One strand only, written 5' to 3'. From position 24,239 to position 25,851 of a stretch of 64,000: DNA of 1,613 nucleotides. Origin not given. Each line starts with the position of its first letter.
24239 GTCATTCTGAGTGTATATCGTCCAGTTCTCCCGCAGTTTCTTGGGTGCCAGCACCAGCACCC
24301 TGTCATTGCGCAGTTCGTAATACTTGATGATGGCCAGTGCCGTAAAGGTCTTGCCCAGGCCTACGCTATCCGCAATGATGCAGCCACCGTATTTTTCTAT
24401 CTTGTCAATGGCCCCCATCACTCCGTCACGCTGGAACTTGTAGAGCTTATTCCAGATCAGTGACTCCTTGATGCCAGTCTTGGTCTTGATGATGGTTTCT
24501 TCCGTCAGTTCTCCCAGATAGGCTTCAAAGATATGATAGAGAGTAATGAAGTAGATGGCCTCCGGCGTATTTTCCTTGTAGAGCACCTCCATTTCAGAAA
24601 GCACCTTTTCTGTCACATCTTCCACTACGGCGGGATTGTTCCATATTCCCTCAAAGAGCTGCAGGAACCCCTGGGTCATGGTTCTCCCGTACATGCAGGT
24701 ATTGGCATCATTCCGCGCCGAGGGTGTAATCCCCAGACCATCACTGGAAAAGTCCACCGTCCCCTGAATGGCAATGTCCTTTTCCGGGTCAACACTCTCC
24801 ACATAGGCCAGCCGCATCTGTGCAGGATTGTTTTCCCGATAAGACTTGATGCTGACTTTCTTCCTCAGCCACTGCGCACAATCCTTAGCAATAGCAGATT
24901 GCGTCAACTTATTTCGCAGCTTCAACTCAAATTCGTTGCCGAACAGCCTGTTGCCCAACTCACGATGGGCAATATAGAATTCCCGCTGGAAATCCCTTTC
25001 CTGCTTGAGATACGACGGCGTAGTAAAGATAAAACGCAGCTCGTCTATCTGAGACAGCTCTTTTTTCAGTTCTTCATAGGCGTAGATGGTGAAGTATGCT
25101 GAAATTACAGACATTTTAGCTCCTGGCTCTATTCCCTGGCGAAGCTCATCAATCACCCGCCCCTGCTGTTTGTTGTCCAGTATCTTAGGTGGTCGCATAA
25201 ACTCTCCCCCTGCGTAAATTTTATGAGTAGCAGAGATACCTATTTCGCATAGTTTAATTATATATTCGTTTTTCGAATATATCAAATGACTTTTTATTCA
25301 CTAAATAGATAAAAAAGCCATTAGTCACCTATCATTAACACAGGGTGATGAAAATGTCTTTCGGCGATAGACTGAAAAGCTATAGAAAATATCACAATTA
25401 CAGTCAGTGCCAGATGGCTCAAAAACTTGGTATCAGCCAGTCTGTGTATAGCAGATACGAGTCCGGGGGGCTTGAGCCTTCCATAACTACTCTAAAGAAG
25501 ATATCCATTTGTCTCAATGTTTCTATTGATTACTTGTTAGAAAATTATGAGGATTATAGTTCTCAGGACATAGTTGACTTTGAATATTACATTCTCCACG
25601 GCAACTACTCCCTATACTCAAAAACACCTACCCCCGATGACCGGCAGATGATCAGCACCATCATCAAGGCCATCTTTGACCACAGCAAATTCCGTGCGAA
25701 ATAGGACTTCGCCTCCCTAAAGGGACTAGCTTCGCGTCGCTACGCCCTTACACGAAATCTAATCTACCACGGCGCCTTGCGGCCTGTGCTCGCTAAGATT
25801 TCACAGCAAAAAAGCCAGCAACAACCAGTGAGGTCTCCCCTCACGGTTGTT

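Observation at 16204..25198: Type III R-M core (Mod+Res) joined to an SNF2 helicase and a DUF4391-like protein in one four-gene operon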

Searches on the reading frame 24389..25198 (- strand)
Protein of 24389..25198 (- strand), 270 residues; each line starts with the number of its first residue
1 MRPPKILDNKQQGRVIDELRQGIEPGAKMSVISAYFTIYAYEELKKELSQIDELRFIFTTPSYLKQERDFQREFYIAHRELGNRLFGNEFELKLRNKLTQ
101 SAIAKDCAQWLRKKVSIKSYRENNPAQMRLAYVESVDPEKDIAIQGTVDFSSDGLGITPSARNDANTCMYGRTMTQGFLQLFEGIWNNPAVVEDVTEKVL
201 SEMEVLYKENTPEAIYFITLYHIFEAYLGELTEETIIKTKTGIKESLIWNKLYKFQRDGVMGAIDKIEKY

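Call 33: search_protein_families(library=pfam, proteins=[window:24389-25198:-], max_evalue=10)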
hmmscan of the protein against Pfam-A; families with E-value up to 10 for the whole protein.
window:24389-25198:- (270 aa): 0 families

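Call 34: find_homologous_proteins(query=window:24419-25198:-, max_evalue=0.001)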
Query window:24419-25198:- (260 aa): 152 proteins with E <= 0.001 among 550 candidates; the best 120 are listed.
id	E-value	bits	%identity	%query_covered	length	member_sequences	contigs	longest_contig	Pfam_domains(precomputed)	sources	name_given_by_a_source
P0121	3.3e-168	575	100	100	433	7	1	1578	PF00176.30,PF04851.22,PF20720.4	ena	-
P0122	2.8e-145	500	85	100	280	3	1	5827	-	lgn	-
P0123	5.2e-143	493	84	100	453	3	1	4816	PF00270.36,PF00176.30,PF04851.22,PF20720.4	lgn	-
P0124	4.0e-142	490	83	100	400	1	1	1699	PF00176.30,PF04851.22,PF20720.4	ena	-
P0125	1.6e-141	488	82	100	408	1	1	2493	PF00176.30,PF04851.22,PF20720.4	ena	-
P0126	7.4e-141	486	82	100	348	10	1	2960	-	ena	-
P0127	1.6e-136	471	80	100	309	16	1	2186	-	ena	-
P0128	5.1e-121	421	77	100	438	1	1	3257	PF00270.36,PF00176.30,PF04851.22,PF20720.4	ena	-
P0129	7.3e-113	394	83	80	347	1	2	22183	PF00176.30,PF04851.22,PF20720.4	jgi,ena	-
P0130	2.3e-100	353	61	100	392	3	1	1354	PF00176.30,PF04851.22,PF20720.4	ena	-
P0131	2.8e-100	353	61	100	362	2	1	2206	PF00176.30,PF20720.4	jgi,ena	-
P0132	7.5e-99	348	60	100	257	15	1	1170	-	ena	-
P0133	1.1e-98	348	60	100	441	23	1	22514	PF00270.36,PF00176.30,PF04851.22,PF20720.4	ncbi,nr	ncbi:MAG: DEAD/DEAH box helicase family protein, partial [Clostridiales bacterium]|nr:DEAD/DEAH box 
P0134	2.8e-98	346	60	100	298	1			-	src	-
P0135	5.3e-98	345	61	98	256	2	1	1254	-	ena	-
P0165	5.1e-77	277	51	98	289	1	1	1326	PF13091.13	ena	-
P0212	1.2e-48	184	39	97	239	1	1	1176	PF13091.13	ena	-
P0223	4.0e-44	169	37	98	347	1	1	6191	PF13091.13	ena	-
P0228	1.4e-41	160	37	97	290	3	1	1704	PF13091.13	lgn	-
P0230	2.0e-40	157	38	98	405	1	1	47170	PF00176.30,PF13091.13,PF04851.22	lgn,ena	-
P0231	2.4e-40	156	36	98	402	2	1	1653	PF00176.30,PF13091.13,PF09565.17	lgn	-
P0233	1.2e-39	154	35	100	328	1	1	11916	PF00176.30,PF13091.13,PF09565.17,PF13090.13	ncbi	ncbi:MAG: phospholipase D-like domain-containing protein, partial [Verrucomicrobiota bacterium]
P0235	1.5e-37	147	38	93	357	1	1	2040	PF00176.30,PF13091.13,PF09565.17,PF13090.13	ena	-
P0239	1.6e-34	137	37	94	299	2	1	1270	PF00176.30,PF13091.13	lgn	-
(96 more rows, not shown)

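Call 38: find_encoding_contigs(protein=P0230, flank=10000, max_places=3)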
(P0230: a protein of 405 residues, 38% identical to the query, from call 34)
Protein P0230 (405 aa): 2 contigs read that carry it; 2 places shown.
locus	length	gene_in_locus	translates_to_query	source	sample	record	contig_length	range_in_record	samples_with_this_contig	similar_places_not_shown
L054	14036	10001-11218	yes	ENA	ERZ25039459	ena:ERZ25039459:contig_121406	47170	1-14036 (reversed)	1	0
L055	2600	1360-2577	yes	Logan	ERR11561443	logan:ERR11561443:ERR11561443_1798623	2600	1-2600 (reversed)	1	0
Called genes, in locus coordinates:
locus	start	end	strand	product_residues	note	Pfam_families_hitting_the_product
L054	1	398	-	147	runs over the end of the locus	-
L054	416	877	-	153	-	PF13590:DUF4136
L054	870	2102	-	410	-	-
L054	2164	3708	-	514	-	PF00496:SBP_bac_5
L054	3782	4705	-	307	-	PF03446:NAD_binding_2, PF14833:NAD_binding_11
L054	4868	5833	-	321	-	PF00389:2-Hacid_dh, PF02826:2-Hacid_dh_C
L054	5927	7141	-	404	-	PF01321:Creatinase_N, PF00557:Peptidase_M24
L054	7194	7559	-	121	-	PF02311:AraC_binding, PF07883:Cupin_2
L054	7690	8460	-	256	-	PF00106:adh_short, PF08659:KR (weak), PF13561:adh_short_C2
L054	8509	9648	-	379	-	PF12804:NTP_transf_3, PF01966:HD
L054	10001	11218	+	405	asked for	PF13091:PLDc_2 (weak), PF00176:SNF2-rel_dom (weak), PF04851:ResIII (faint)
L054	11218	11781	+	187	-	-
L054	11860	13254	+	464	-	PF00271:Helicase_C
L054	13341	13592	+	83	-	PF09957:VapB_antitoxin (weak)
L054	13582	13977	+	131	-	PF01850:PIN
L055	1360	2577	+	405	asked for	PF13091:PLDc_2 (weak), PF00176:SNF2-rel_dom (weak), PF04851:ResIII (faint)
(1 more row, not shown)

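Call 59: search_protein_families(library=pfam, proteins=[P0233, P0235, P0231], max_evalue=0.01)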
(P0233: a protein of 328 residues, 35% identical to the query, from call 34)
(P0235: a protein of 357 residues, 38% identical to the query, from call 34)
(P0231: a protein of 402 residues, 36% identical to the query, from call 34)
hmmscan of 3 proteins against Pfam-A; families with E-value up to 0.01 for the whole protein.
P0233 (328 aa): 5 families
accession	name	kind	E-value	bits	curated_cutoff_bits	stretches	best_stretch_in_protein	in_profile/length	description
PF13091.12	PLDc_2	-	8.8e-10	39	27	1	76-181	48-132/132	PLD-like domain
PF00176.29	SNF2-rel_dom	-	2.5e-09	37.1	24.9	1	193-315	4-74/290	SNF2-related domain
PF09565.16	RE_NgoFVII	-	5.4e-07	29.5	23.8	1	102-185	73-153/162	NgoFVII restriction endonuclease N-terminal PLD domain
PF13090.12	PP_kinase_C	-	3.5e-06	27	25.8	1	107-189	74-151/172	Polyphosphate kinase C-terminal domain 2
PF04851.21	ResIII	-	0.0019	18.6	22.5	1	248-303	5-63/164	Type III restriction enzyme, res subunit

P0235 (357 aa): 5 families
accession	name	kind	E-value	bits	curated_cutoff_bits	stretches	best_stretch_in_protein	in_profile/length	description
PF13091.12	PLDc_2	-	1.6e-08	34.9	27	1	70-159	50-132/132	PLD-like domain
PF09565.16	RE_NgoFVII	-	4.8e-08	32.9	23.8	1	75-160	68-150/162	NgoFVII restriction endonuclease N-terminal PLD domain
PF00176.29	SNF2-rel_dom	-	9.9e-08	31.9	24.9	1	226-287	15-67/290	SNF2-related domain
PF13090.12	PP_kinase_C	-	7.5e-07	29.2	25.8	1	85-171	74-155/172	Polyphosphate kinase C-terminal domain 2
PF04851.21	ResIII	-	0.0064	16.9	22.5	0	225-309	4-84/164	Type III restriction enzyme, res subunit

P0231 (402 aa): 7 families
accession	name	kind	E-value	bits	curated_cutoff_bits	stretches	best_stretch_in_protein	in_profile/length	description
PF13091.12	PLDc_2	-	3.5e-09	37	27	1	90-180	49-132/132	PLD-like domain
PF00176.29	SNF2-rel_dom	-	1.6e-08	34.4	24.9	1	192-308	4-67/290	SNF2-related domain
PF09565.16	RE_NgoFVII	-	1.5e-07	31.3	23.8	1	109-184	81-153/162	NgoFVII restriction endonuclease N-terminal PLD domain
PF04851.21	ResIII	-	0.00011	22.6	22.5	1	248-368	6-140/164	Type III restriction enzyme, res subunit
PF13090.12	PP_kinase_C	-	0.00069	19.6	25.8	1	112-190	80-153/172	Polyphosphate kinase C-terminal domain 2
PF00270.35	DEAD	-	0.0026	18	26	0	257-302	7-55/167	DEAD/DEAH box helicase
PF12846.13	AAA_10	-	0.0045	16.5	27.5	0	263-346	20-92/362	AAA-like domain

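Call 77: find_encoding_contigs(protein=P0233, flank=10000, max_places=3)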
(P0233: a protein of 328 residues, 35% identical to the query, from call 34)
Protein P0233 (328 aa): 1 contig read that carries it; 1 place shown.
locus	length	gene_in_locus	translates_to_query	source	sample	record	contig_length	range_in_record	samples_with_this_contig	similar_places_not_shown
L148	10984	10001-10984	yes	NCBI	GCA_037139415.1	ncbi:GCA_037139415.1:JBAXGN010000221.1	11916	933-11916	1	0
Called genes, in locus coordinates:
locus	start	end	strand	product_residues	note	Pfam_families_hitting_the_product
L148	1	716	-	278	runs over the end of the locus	PF05116:S6PP (weak), PF08282:Hydrolase_3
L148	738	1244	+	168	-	PF07719:TPR_2 (faint), PF13414:TPR_11 (faint), PF14559:TPR_19 (faint), PF13432:TPR_16 (weak), PF13431:TPR_17 (faint)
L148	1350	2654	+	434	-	PF01408:GFO_IDH_MocA, PF22725:GFO_IDH_MocA_C3 (weak)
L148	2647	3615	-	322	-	PF02424:ApbE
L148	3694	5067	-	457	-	PF01408:GFO_IDH_MocA, PF22725:GFO_IDH_MocA_C3 (weak)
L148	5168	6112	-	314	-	PF01261:AP_endonuc_2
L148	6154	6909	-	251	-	PF20260:PUA_4, PF04452:Methyltrans_RNA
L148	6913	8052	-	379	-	PF00226:DnaJ, PF01556:DnaJ_C, PF00684:DnaJ_CXXCXGXG, PF27439:DnaJ_C_2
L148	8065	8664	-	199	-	PF01025:GrpE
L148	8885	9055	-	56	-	-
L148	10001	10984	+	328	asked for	PF09565:RE_NgoFVII (faint), PF13091:PLDc_2, PF13090:PP_kinase_C (faint), PF00176:SNF2-rel_dom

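Call 78: find_encoding_contigs(protein=P0223, flank=10000, max_places=3)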
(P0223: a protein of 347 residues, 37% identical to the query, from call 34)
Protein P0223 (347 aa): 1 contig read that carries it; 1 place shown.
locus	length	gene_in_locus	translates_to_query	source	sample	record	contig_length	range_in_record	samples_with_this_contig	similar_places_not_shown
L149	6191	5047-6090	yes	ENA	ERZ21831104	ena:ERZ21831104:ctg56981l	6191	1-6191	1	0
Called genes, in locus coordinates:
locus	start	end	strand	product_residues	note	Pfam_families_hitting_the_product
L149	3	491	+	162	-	?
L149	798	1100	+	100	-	-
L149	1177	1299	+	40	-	-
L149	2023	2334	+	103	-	PF12951:PATR (weak)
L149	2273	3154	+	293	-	PF12951:PATR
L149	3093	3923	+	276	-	PF12951:PATR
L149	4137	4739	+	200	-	-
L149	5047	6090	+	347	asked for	PF13091:PLDc_2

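Call 99: predict_structure(alignment_id=A2)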
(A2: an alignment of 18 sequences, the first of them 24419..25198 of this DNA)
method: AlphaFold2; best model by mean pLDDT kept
length: 260 residues; sequences in the alignment: 18
mean_pLDDT: 74.7   pTM: 0.67
mean pLDDT of the five models: 74.7, 74.4, 73.0, 72.6, 72.3
residues with pLDDT >= 90: 93; 70-90: 70; 50-70: 57; < 50: 40
segments of 3 or more residues with pLDDT < 50: 62-87, 236-240
pLDDT, mean of each block of 10 residues (from residue 1): 88 93 95 85 93 91 43 35 39 61 85 92 78 95 92 82 88 94 94 86 68 51 55 49 55 58
secondary structure, 60 per line:
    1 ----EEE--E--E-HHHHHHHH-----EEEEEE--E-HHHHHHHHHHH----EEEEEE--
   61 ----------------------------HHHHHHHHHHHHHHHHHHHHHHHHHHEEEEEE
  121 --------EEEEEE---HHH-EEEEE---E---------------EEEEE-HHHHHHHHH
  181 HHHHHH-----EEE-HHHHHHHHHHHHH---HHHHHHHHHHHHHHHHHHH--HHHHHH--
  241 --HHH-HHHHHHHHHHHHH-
elements in order: E5-7 H15-22 E28-33 H38-48 E53-58 H89-114 E115-120 E129-134 E142-146 E166-170 H172-186 E192-194 H196-208 H212-230 H233-238 H247-259

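Call 102: fold_search(model_id=the predicted structure, library=pdb)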
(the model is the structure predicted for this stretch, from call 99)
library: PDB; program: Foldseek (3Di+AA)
matches with E <= 10: 723; with E <= 0.001: 30
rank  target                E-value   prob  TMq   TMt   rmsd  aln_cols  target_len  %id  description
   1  7clg_B                6.9e-07  1.00  0.47  0.17  11.3       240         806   12  Crystal structure of the ATP-dependent restriction endonuclease SauUSI (released 2021-01-20)
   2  7clg_A                1.2e-06  1.00  0.47  0.16   6.6       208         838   12  Crystal structure of the ATP-dependent restriction endonuclease SauUSI (released 2021-01-20)
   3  8yr6                  3.0e-05  1.00  0.38  0.24  11.1       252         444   10  Crystal structure of E. coli phosphatidylserine synthase complexed with 16:0/16:0 CDP-DG (released 2024-11-20)
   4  4gel_A                3.2e-05  1.00  0.38  0.50   7.6       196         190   10  Crystal structure of Zucchini (released 2012-10-17)
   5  4rct_A                4.3e-05  1.00  0.45  0.35   6.2       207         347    9  Crystal structure of R-protein of NgoAVII restriction endonuclease (released 2014-12-24)
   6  2c1l_A                6.2e-05  1.00  0.44  0.33   8.0       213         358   10  Structure of the BfiI restriction endonuclease (released 2005-10-07)
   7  4urj_D                7.5e-05  1.00  0.40  0.57   7.9       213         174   10  Crystal structure of human BJ-TSA-9 (released 2014-10-01)
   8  4urj_A                9.5e-05  1.00  0.41  0.59   7.9       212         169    9  Crystal structure of human BJ-TSA-9 (released 2014-10-01)
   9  3hsi_B                1.1e-04  1.00  0.42  0.26  11.3       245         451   12  Crystal structure of phosphatidylserine synthase Haemophilus influenzae Rd KW20 (released 2009-06-30)
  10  1byr                  1.2e-04  1.00  0.38  0.59   6.8       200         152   12  CRYSTAL STRUCTURE OF A PHOSPHOLIPASE D FAMILY MEMBER, NUC FROM SALMONELLA TYPHIMURIUM (released 1999-10-19)
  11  8yr5_A                1.4e-04  1.00  0.35  0.23  13.2       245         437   10  Crystal structure of E. coli phosphatidylserine synthase in apo state (released 2024-11-20)
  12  3hsi_C                1.5e-04  1.00  0.44  0.27  11.2       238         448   10  Crystal structure of phosphatidylserine synthase Haemophilus influenzae Rd KW20 (released 2009-06-30)
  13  8yr5_E                1.7e-04  1.00  0.36  0.23  10.1       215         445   11  Crystal structure of E. coli phosphatidylserine synthase in apo state (released 2024-11-20)
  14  3hsi_A                1.9e-04  1.00  0.42  0.27  11.5       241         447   12  Crystal structure of phosphatidylserine synthase Haemophilus influenzae Rd KW20 (released 2009-06-30)
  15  8yr5_B                2.1e-04  1.00  0.36  0.23  13.1       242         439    9  Crystal structure of E. coli phosphatidylserine synthase in apo state (released 2024-11-20)
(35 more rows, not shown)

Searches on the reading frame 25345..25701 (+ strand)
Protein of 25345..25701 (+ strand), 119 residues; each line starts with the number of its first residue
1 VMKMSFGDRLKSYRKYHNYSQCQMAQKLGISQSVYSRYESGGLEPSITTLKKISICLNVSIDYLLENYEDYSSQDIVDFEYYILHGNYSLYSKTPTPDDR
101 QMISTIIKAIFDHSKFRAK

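Call 5: search_protein_families(library=pfam, proteins=[window:25345-25701:+], max_evalue=0.01)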
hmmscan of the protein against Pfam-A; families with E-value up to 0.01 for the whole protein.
window:25345-25701:+ (119 aa): 5 families
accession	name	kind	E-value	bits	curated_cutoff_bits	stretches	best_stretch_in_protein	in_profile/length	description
PF01381.28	HTH_3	-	7.2e-16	58.4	23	1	10-64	1-55/55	Helix-turn-helix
PF12844.13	HTH_19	-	6.4e-10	39.2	30.2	1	7-68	1-62/64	Helix-turn-helix domain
PF13560.12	HTH_31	-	1.8e-08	35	27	1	6-51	2-48/64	Helix-turn-helix domain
PF13443.12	HTH_26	-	2.9e-05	24.6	22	1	9-66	1-59/63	Cro/C1-type HTH DNA-binding domain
PF22495.2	HTH_92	-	0.00021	21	27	1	12-41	2-31/45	RsaL-like HTH domain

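Call 6: search_protein_families(library=padloc, proteins=[window:25345-25701:+], max_evalue=0.01)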
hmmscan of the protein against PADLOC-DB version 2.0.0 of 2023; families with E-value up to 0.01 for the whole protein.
window:25345-25701:+ (119 aa): 19 families
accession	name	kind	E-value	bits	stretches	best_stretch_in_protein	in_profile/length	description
PDLC02926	HTH_VI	-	6.1e-15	53.3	1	6-70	2-66/92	-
PDLC03944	RmrA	-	6e-11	40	1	6-69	7-70/384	-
PDLC03947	RmrA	-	7.3e-11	39.5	1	5-79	11-85/383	-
PDLC03954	RmrA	-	2.8e-10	37.7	1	7-74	12-79/380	-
PDLC04775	PDC-M69A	-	6.9e-10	37.4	1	6-79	8-81/113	-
PDLC04142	capH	-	1.4e-09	37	1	1-109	2-97/103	capH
PDLC03951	RmrA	-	3.1e-08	31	1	7-74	10-77/400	-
PDLC03945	RmrA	-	4e-08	30.8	1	4-70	1-67/394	-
PDLC03952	RmrA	-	8.7e-08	29.4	1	8-74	25-91/395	-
PDLC03949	RmrA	-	1.4e-07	28.7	1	8-79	5-76/363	-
PDLC03665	Control_protein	-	2.3e-07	29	1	2-67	5-71/77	control protein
PDLC03943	RmrA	-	6e-06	23.6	1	7-79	4-76/370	-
PDLC03946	RmrA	-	9.6e-06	22.5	1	8-79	5-76/357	-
PDLC03948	RmrA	-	1.3e-05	22.3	1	7-67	10-70/397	-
PDLC03956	RmrA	-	2.4e-05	21.6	1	12-70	15-74/399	-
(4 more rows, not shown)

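Call 7: search_protein_families(library=ncbifam, proteins=[window:25345-25701:+], max_evalue=0.01)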
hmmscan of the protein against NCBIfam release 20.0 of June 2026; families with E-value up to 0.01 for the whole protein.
window:25345-25701:+ (119 aa): 15 families
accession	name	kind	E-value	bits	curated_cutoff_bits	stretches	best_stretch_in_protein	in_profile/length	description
NF041951.1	phage_RstR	subfamily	9.1e-23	80.6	80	1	4-79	1-76/108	RstR family transcriptional repressor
NF052239.1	antitox_spr1629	equivalog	2.6e-08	33.4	335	1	4-76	1-72/377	spr1629 family repressor/antitoxin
TIGR00270.2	TIGR00270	equivalog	6.5e-08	32.5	110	1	6-62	76-132/159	multiprotein bridging factor aMBF1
NF047948.1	male_kill_WMK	equivalog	1.5e-07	31.2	300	1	5-70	162-227/300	WO male-killing family protein Wmk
NF007257.0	PRK09706.1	subfamily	5.2e-07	29.5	101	1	2-78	2-78/135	transcriptional repressor DicA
NF046032.1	TransRegSlrRBacil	equivalog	6.1e-07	29.6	250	1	10-66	6-63/149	HTH-type transcriptional regulator SlrR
NF007271.0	PRK09726.1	equivalog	1.3e-06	28.3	79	1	8-62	15-69/88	type II toxin-antitoxin system antitoxin HipB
NF006015.0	PRK08154.1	subfamily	2.2e-06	27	204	1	4-73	29-98/314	anaerobic benzoate catabolism transcriptional regulator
NF041575.1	antitoxPezA_Strep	equivalog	2.4e-06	27.6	290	1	7-61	3-57/158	type II toxin-antitoxin system antitoxin PezA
NF003162.0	PRK04140.1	equivalog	4.5e-06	25.9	263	1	7-61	128-182/317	transcriptional regulator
NF007408.0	PRK09943.1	equivalog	5e-06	26.2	211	1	3-77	5-80/185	HTH-type transcriptional regulator PuuR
TIGR03830.1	CxxCG_CxxCG_HTH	subfamily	0.00018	21.3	61.8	1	7-51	67-111/127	type II TA system antitoxin MqsA family protein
NF010465.0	PRK13890.1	equivalog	0.0016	18.5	96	1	18-68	18-68/121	conjugal transfer protein TrbA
TIGR03070.1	couple_hipB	subfamily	0.0019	18.1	71.65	1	6-57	3-54/58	type II toxin-antitoxin system Y4mF family antitoxin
NF038139.1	Reg_Aceta_RamB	equivalog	0.0047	15.6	700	1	7-64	4-61/465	acetate metabolism transcriptional regulator RamB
